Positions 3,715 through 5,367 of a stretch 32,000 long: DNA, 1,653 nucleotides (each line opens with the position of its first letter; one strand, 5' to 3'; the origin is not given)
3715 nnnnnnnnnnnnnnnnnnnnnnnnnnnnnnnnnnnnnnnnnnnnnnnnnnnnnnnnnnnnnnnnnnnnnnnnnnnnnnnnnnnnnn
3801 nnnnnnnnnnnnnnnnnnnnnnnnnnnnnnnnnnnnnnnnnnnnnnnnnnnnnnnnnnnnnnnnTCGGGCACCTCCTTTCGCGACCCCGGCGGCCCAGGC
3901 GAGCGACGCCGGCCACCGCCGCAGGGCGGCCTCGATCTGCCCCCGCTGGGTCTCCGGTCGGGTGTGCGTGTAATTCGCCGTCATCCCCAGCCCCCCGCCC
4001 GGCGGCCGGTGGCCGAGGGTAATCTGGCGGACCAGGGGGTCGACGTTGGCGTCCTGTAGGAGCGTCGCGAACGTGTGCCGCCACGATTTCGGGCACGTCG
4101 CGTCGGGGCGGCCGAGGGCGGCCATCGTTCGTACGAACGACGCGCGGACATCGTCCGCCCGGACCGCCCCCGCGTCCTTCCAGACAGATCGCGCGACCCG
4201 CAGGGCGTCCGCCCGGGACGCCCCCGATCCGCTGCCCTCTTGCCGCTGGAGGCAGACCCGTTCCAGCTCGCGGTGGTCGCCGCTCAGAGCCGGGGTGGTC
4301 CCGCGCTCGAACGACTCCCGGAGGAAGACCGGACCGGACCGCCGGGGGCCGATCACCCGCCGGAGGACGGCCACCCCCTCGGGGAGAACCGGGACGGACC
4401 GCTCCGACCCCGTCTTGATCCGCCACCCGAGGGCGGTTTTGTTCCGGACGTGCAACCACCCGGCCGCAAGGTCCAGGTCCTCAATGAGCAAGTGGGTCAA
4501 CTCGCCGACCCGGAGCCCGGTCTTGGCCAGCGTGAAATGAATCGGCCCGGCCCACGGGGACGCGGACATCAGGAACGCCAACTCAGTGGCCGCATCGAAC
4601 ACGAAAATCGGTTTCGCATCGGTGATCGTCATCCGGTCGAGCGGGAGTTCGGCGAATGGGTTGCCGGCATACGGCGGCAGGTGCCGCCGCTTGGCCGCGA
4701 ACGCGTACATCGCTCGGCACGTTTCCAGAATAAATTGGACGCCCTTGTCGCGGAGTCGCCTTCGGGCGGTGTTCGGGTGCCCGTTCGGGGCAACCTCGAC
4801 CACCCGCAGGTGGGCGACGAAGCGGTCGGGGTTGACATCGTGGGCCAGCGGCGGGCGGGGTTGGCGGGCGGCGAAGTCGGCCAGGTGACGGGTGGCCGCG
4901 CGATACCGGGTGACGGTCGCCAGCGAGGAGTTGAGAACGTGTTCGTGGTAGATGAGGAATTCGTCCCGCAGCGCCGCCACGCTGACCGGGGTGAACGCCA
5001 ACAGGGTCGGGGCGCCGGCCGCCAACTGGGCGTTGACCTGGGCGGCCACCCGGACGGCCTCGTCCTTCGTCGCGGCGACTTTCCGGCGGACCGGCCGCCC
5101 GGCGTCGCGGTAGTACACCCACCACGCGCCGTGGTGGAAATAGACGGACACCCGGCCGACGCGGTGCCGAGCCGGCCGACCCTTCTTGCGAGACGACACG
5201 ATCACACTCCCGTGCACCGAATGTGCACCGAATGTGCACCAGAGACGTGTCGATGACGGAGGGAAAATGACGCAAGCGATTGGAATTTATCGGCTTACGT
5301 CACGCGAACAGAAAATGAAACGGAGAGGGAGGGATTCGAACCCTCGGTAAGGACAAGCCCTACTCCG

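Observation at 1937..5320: Tyrosine recombinase translationally coupled to a large serine recombinase, next to the 3' end of tRNA-Ser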

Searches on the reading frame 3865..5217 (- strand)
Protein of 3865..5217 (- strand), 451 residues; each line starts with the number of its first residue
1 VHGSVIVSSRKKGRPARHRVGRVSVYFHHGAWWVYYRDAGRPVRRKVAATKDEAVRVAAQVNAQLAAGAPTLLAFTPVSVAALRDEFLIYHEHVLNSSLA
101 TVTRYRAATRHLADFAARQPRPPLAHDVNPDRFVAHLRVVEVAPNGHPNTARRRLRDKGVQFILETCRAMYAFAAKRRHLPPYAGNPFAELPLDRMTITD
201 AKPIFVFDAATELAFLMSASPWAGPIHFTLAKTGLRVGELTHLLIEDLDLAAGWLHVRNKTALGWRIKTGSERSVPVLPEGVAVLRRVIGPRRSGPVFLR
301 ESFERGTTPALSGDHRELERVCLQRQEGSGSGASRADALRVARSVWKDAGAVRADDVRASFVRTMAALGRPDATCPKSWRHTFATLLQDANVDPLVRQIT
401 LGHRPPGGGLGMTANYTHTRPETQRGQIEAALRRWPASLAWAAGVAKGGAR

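Call 7: search_protein_families(library=pfam, proteins=[window:3865-5217:-], max_evalue=0.01)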
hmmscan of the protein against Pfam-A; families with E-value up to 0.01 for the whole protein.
window:3865-5217:- (451 aa): 1 family
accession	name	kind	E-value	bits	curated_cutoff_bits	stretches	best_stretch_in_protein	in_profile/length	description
PF00589.27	Phage_integrase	-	2.8e-11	43.9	27.1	1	230-421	31-170/172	Phage integrase family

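Call 10: find_homologous_proteins(query=window:3865-5217:-, max_evalue=0.00001)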
Query window:3865-5217:- (451 aa): 1000 proteins with E <= 0.00001 among 8000 candidates; the best 120 are listed.
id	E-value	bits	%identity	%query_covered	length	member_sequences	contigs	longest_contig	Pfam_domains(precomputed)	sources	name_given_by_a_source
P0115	1.4e-296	1001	100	99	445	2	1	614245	PF00589.28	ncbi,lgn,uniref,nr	ncbi:tyrosine-type recombinase/integrase [Fimbriiglobus ruber]|uniref:tyrosine-type recombinase/inte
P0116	1.4e-214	731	72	98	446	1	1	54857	PF00589.28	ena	-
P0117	2.4e-211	721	72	97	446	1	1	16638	PF00589.28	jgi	jgi:integrase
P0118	2.7e-211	720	70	100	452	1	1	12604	PF00589.28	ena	-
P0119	2.8e-209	714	73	97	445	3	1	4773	PF00589.28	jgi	jgi:integrase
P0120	4.8e-207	706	70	97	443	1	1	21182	PF00589.28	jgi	jgi:integrase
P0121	5.1e-207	706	72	94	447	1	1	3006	PF00589.28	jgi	jgi:integrase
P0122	6.7e-207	706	72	97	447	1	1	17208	PF00589.28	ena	-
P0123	3.2e-206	704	73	97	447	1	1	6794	PF00589.28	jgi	jgi:integrase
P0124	5.9e-206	703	70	97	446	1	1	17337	PF00589.28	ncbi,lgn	-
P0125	8.2e-206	702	70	98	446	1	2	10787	PF00589.28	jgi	jgi:integrase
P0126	1.3e-205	702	69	98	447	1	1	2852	PF00589.28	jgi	jgi:integrase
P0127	1.8e-205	701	71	97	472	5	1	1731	PF00589.28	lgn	-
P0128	3.6e-205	700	69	99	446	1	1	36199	PF00589.28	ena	-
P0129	4.5e-205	700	70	97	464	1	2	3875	PF00589.28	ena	-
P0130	7.6e-205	699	70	97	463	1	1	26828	PF00589.28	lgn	-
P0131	9.6e-205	699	71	96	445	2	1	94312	PF00589.28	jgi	jgi:integrase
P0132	1.1e-204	699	73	98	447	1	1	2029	PF00589.28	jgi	jgi:integrase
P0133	1.1e-204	699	70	98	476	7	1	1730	PF00589.28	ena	-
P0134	1.7e-204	698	71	95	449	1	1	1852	PF00589.28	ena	-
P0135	3.1e-204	697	69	98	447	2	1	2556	PF00589.28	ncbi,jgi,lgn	-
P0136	6.4e-204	696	71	98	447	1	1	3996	PF00589.28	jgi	jgi:integrase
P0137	6.8e-204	696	72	97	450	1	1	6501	PF00589.28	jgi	jgi:integrase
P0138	7.8e-204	696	72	95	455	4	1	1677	PF00589.28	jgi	jgi:integrase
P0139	9.0e-204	696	72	96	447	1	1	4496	PF00589.28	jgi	jgi:integrase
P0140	4.4e-203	693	70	97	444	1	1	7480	PF00589.28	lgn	-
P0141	5.8e-203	693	67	99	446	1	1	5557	PF00589.28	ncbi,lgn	-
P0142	4.2e-202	690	68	95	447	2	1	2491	PF00589.28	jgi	jgi:integrase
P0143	5.4e-202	690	71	97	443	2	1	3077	PF00589.28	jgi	jgi:integrase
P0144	1.1e-201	689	68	98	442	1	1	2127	PF00589.28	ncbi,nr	ncbi:MAG TPA: site-specific integrase, partial [Gemmataceae bacterium]|nr:site-specific integrase [G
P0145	2.4e-201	688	69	99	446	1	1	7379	PF00589.28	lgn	-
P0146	4.6e-201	687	69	98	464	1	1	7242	PF00589.28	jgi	jgi:integrase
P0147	8.3e-201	686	69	94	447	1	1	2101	PF00589.28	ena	-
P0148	8.9e-201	686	71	95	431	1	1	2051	PF00589.28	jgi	jgi:integrase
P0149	1.0e-200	686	69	97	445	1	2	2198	PF00589.28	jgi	-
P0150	2.6e-200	684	69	95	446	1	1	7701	PF00589.28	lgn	-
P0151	3.0e-200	684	69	97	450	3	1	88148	PF00589.28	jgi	jgi:integrase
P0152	4.3e-200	683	71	97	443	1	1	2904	PF00589.28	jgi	jgi:integrase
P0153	5.2e-200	683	67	98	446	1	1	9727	PF00589.28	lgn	-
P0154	7.2e-200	683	71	98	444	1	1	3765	PF00589.28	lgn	-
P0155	8.2e-200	683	68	94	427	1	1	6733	PF00589.28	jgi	jgi:integrase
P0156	5.6e-199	680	69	98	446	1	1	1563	PF00589.28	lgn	-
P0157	1.3e-198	679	70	96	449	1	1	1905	PF00589.28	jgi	jgi:integrase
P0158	1.4e-198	678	68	98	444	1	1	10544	PF00589.28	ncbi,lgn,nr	ncbi:MAG: site-specific integrase [Planctomycetes bacterium]|nr:site-specific integrase [Planctomyce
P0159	1.7e-198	678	68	96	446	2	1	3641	PF00589.28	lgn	-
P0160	2.1e-198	678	70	93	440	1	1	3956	PF00589.28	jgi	jgi:integrase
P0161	2.7e-198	678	71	94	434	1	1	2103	PF00589.28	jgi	jgi:integrase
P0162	6.0e-198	676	69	96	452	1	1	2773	PF00589.28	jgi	-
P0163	1.5e-197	675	69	97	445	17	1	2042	PF00589.28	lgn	-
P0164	2.6e-197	674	66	98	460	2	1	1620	PF00589.28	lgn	-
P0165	4.2e-197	674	69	94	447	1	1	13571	PF00589.28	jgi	jgi:integrase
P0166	5.3e-197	673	67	95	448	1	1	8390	PF00589.28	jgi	-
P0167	5.7e-197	673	68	97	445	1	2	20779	PF00589.28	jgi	-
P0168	7.8e-197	673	69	94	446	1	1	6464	PF00589.28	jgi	jgi:integrase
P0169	1.3e-196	672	68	98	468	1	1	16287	PF00589.28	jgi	jgi:integrase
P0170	1.3e-196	672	68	97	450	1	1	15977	PF00589.28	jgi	jgi:integrase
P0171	1.4e-196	672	67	98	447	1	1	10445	PF00589.28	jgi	jgi:integrase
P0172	1.5e-196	672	68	96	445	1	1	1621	PF00589.28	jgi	jgi:integrase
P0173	3.0e-196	671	67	97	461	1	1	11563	PF00589.28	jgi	jgi:integrase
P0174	5.7e-196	670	68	97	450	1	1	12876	PF00589.28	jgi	jgi:integrase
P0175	7.2e-196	670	67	96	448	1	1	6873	PF00589.28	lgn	-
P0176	8.1e-196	669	69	95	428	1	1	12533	PF00589.28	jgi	jgi:integrase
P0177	9.8e-196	669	67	98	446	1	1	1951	PF00589.28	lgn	-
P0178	1.0e-195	669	66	98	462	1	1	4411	PF00589.28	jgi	jgi:integrase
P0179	2.2e-195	668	69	94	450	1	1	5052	PF00589.28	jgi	jgi:integrase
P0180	2.7e-195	668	70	95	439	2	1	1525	PF00589.28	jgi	jgi:integrase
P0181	3.7e-195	667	67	98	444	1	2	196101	PF00589.28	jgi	jgi:integrase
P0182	3.9e-195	667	65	99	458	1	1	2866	PF00589.28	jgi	jgi:integrase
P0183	4.3e-195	667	66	98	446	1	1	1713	PF00589.28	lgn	-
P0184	2.6e-194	664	68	97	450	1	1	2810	PF00589.28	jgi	jgi:integrase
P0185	2.8e-194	664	67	97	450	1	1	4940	PF00589.28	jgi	jgi:integrase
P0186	5.1e-194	663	67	96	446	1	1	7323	PF00589.28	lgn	-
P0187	5.6e-194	663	68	96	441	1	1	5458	PF00589.28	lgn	-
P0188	1.7e-193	662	68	94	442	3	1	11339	PF00589.28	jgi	jgi:integrase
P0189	1.9e-193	662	69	96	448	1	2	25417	PF00589.28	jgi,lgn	-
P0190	6.3e-193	660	68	98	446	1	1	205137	PF00589.28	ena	-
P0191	8.9e-193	659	65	98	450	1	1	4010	PF00589.28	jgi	jgi:integrase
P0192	9.8e-193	659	66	97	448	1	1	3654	PF00589.28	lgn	-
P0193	1.4e-192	659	70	95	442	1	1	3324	PF00589.28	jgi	jgi:integrase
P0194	1.7e-192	658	65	98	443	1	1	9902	PF00589.28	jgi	jgi:integrase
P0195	2.3e-192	658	66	98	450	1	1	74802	PF00589.28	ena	-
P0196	2.7e-192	658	67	94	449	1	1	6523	PF00589.28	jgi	jgi:integrase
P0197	4.8e-192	657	67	97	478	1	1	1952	PF00589.28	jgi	jgi:integrase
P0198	7.0e-192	656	66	97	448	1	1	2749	PF00589.28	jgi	jgi:integrase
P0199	7.8e-192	656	65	98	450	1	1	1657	PF00589.28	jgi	jgi:integrase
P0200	9.2e-192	656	64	94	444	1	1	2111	PF00589.28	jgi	jgi:integrase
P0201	1.4e-191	655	67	96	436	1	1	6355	PF00589.28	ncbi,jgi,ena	jgi:integrase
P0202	2.4e-191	655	69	93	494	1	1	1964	PF00589.28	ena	-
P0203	2.7e-191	654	67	96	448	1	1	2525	PF00589.28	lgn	-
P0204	4.4e-191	654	65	98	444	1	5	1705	PF00589.28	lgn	-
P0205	4.8e-191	654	70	95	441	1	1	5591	PF00589.28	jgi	jgi:integrase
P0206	5.3e-191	653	65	97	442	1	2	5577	PF00589.28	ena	-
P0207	5.9e-191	653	65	98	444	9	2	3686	PF00589.28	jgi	jgi:integrase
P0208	1.1e-190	652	67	96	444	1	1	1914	PF00589.28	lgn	-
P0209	1.4e-190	652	66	96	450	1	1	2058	PF00589.28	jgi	jgi:integrase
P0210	1.5e-190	652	66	96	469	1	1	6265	PF00589.28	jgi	jgi:integrase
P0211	1.6e-190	652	67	97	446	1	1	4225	PF00589.28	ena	-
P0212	2.0e-190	652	67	96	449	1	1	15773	PF00589.28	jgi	jgi:integrase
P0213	2.0e-190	652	66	97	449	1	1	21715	PF00589.28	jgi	jgi:integrase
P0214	6.2e-190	650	66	96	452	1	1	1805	PF00589.28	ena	-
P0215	7.6e-190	650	65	97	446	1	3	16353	PF00589.28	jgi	-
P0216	2.4e-189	648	67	100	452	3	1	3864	PF00589.28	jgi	jgi:integrase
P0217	2.5e-189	648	65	98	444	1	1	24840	PF00589.28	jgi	jgi:integrase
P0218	2.9e-189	648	66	96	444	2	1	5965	PF00589.28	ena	-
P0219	3.7e-189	647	63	98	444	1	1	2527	PF00589.28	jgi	jgi:integrase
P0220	1.3e-188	646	68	95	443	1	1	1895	PF00589.28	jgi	jgi:integrase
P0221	1.3e-188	646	65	98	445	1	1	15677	PF00589.28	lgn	-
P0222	1.7e-188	645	68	96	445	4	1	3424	PF00589.28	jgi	jgi:integrase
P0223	2.4e-188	645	68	97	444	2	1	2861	PF00589.28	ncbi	-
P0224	3.6e-188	644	64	96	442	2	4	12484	PF00589.28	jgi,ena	-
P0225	4.0e-188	644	68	96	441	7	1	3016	PF00589.28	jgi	jgi:integrase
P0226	4.6e-188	644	66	98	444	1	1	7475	PF00589.28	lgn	-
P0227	1.2e-187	642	64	97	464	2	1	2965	PF00589.28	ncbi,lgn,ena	-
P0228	1.6e-187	642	64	97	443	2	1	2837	PF00589.28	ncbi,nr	ncbi:MAG: hypothetical protein JWO38_1587 [Gemmataceae bacterium]|nr:hypothetical protein [Gemmatace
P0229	1.9e-187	642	62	97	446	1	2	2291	PF00589.28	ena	-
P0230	2.4e-187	641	65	98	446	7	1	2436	PF00589.28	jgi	-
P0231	2.4e-187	641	62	100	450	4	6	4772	PF00589.28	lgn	-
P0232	3.0e-187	641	65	98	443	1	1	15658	PF00589.28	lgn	-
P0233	6.9e-187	640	66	97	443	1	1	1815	PF00589.28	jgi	jgi:integrase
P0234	6.9e-187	640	65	96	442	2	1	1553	PF00589.28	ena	-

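Call 12: find_related_loci(query=A1, collection=genome_contigs, flank=10000)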
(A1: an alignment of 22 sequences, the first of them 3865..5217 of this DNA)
Query A1 (451 aa) in genome_contigs; peptide patterns used: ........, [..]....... (x = any residue, [..] = any of these).
180 stretches matched a pattern; 141 encode a relative of the query (tblastn E <= 1e-3); the best 80 are kept; 80 distinct loci.
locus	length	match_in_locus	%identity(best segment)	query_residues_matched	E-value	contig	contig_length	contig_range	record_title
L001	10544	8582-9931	67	1-449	0e+0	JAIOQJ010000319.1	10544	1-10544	MAG: Planctomycetota bacterium isolate LakeFargette_0920_ALND_MAG_58_8 LacPavin_0920_ALND_scaffold_404466, whole genome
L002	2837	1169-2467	65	11-442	0e+0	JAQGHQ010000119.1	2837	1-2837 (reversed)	MAG: Gemmataceae bacterium isolate RYN_437 scaffold_1383507, whole genome shotgun sequence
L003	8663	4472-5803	64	1-442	0e+0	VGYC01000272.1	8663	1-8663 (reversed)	MAG: Planctomycetota bacterium isolate K_Offshore_120m_mx_222 K_Offshore_120m_mx_222_Ga0194131_10014592, whole genome sh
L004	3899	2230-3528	64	11-442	0e+0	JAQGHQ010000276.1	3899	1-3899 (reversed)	MAG: Gemmataceae bacterium isolate RYN_437 scaffold_2782695, whole genome shotgun sequence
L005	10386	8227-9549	65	10-450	0e+0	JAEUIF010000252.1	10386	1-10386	MAG: Planctomycetia bacterium isolate new MAG-36 k141_2009877, whole genome shotgun sequence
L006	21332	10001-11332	63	1-442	0e+0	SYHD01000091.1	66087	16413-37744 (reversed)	MAG: Planctomycetia bacterium isolate F1-60-MAGs120 F1-60__c180160, whole genome shotgun sequence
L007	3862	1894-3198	66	11-444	0e+0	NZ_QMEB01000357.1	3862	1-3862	Brasilonema bromeliae SPC951 NODE_6505_length_3862_cov_17.529288, whole genome shotgun sequence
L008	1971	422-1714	64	10-439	0e+0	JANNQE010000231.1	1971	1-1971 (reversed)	MAG: Planctomycetia bacterium isolate SOY_31_metabat_55 SOY_31_k141_1522443, whole genome shotgun sequence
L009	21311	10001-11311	62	7-443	0e+0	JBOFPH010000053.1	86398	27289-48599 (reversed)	MAG: Fimbriiglobus sp. isolate WFFMC_MAG_241 k139_1559253_flag=1_multi=10.9970_len=86398, whole genome shotgun sequence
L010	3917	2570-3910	61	4-450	0e+0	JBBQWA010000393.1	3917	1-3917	MAG: Gemmatales bacterium isolate Co_metawrap_2031 Cmw_2031_k141_15679038_length_3917_cov_9.9905, whole genome shotgun s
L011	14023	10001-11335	61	3-442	7e-174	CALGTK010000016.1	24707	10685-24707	MAG TPA_asm: uncultured Planctomyces sp. isolate ERR2206752_bin.18_CONCOCT_v1.1_MAG genome assembly, contig: ERZ887832.4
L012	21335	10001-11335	61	3-442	7e-174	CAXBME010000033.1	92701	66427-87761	MAG TPA_asm: uncultured Planctomycetaceae bacterium isolate ERR2762121_maxbin2_38 genome assembly, contig: ERZ3421540.49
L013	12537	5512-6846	61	3-442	7e-174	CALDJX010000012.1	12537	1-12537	MAG TPA_asm: uncultured Planctomyces sp. isolate ERR2206765_bin.70_CONCOCT_v1.1_MAG genome assembly, contig: ERZ887991.7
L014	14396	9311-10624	58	6-443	6e-170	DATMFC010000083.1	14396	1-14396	MAG TPA_asm: Planctomicrobium sp. isolate SMAG_U13452 k141_248709, whole genome shotgun sequence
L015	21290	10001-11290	62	11-440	4e-175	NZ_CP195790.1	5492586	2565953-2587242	Planctomicrobium sp. SH527 chromosome, complete genome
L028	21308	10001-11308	56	20-443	3e-157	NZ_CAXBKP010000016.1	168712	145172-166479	MAG: uncultured Gimesia sp. isolate ERR2762125_binner123_Refined_36 ERZ3421902.61, whole genome shotgun sequence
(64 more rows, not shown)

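Call 43: search_solved_structures(query=A1, max_evalue=0.001)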
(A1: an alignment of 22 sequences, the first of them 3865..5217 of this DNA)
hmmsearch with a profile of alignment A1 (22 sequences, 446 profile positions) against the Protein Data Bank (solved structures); distinct sequences matched with E-value up to 0.001: 7.
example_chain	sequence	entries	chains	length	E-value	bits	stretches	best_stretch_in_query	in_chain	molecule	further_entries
6en0_A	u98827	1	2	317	3.2e-08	36.2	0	364-424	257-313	Int protein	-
5hxy_A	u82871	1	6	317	3.3e-08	36.1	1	210-256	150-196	Tyrosine recombinase XerA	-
6emy_A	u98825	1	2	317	4e-08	35.8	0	364-423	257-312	Int protein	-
6emz_A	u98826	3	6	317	1.4e-07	34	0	364-424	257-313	Int protein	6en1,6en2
4a8e_A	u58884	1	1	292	4e-07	32.5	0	222-305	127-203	PROBABLE TYROSINE RECOMBINASE XERC-LIKE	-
1a0p_A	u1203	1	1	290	0.00039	22.7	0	365-421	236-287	SITE-SPECIFIC RECOMBINASE XERD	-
5dcf_A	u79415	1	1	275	0.00039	22.7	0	365-421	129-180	Tyrosine recombinase XerD,DNA translocase FtsK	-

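Call 47: find_related_loci(query=A1, collection=viral_contigs, flank=10000)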
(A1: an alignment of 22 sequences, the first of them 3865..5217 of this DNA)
Query A1 (451 aa) in viral_contigs; peptide patterns used: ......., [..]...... (x = any residue, [..] = any of these).
56 stretches matched a pattern; 1 encode a relative of the query (tblastn E <= 1e-3); 1 distinct loci.
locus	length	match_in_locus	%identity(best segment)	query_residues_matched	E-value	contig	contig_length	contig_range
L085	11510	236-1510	58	23-442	2e-160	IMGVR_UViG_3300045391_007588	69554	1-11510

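Call 72: search_protein_families(library=ncbifam, proteins=[window:3865-5199:-], max_evalue=0.001)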
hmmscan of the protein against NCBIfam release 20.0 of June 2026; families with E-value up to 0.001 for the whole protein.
window:3865-5199:- (445 aa): 5 families
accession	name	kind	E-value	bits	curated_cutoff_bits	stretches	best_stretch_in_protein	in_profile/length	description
NF040815.2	recomb_XerA_Arch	equivalog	7.1e-10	38.9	220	1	81-255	3-152/263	site-specific tyrosine recombinase/integron integrase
TIGR02224.1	recomb_XerC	equivalog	1.9e-09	37.3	335.15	1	80-280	2-185/295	tyrosine recombinase XerC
NF001399.0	PRK00283.1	subfamily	5.9e-05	22.5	279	0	365-415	239-285/300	tyrosine recombinase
TIGR02225.1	recomb_XerD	equivalog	0.00017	21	329.6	0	226-287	135-188/290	site-specific tyrosine recombinase XerD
NF003462.0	PRK05084.1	equivalog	0.00019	20.3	267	0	369-424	304-355/360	tyrosine recombinase XerS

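Call 73: search_protein_families(library=phrogs, proteins=[window:3865-5199:-], max_evalue=0.001)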
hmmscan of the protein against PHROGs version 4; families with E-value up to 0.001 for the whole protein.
window:3865-5199:- (445 aa): 2 families
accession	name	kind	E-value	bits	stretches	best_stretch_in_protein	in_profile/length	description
phrog_1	-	integration and excision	2.5e-31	110.6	1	23-424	121-446/611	integrase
phrog_216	-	integration and excision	1.4e-12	48.4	1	223-429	82-240/301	integrase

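Call 74: predict_structure(alignment_id=A1)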
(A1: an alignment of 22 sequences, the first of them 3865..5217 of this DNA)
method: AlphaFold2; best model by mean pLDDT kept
length: 451 residues; sequences in the alignment: 22
mean_pLDDT: 74.0   pTM: 0.51
mean pLDDT of the five models: 74.0, 72.5, 71.5, 68.5, 66.1
residues with pLDDT >= 90: 74; 70-90: 234; 50-70: 75; < 50: 68
segments of 3 or more residues with pLDDT < 50: 1-12, 199-203, 293-297, 380-419
pLDDT, mean of each block of 10 residues (from residue 1): 37 67 90 88 88 90 82 82 95 80 88 93 91 90 72 80 91 89 80 59 61 86 80 71 61 79 71 80 77 50 55 76 84 78 79 74 83 60 39 41 39 36 71 85 83 46
secondary structure, 60 per line:
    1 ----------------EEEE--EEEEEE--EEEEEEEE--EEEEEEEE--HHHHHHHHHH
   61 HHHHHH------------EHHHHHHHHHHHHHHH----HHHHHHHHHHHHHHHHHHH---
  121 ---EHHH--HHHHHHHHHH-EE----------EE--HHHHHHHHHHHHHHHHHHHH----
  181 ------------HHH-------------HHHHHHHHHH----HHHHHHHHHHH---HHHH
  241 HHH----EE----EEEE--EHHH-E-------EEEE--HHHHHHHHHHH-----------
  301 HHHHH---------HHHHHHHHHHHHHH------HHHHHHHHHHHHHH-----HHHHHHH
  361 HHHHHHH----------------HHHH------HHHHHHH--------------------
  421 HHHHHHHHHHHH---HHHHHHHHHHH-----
elements in order: E17-20 E23-28 E31-38 E41-48 H51-66 H80-94 H99-117 H130-139 H157-176 H209-218 H223-233 H237-243 E254-257 E273-276 H279-289 H301-305 H315-328 H335-348 H354-367 H384-387 H394-400 H421-432 H436-446
